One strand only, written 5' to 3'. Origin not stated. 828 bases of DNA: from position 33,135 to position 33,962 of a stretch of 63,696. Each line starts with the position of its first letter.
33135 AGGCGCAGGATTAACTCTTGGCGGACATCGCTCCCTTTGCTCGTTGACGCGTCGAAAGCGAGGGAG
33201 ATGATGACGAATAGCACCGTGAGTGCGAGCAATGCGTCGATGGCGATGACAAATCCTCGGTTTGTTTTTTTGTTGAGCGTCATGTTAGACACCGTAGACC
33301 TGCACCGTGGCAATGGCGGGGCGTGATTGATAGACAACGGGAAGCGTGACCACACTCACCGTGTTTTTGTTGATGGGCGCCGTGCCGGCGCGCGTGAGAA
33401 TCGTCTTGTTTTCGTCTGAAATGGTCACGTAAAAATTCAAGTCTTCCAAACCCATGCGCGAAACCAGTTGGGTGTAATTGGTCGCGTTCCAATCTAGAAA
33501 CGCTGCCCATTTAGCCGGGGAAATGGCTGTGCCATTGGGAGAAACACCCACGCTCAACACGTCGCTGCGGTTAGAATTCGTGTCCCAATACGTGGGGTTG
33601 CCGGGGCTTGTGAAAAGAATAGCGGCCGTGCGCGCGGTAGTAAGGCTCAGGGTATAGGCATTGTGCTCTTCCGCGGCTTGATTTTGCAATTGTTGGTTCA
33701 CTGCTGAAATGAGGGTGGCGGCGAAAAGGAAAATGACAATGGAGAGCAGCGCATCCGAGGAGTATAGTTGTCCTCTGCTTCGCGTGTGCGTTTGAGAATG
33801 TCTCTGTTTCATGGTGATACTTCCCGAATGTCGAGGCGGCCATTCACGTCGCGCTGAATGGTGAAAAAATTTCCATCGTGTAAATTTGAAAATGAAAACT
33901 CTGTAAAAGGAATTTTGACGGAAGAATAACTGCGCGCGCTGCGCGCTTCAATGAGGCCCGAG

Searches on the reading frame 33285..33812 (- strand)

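Call 42: search_protein_families(library=pfam, proteins=[window:33285-33812:-], max_evalue=0.01)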
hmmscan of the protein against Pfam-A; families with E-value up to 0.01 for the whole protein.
window:33285-33812:- (175 aa): 1 family
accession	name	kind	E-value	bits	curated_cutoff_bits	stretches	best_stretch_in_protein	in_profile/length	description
PF13493.11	DUF4118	-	0.0015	18.7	28.4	1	16-50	71-105/107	Domain of unknown function (DUF4118)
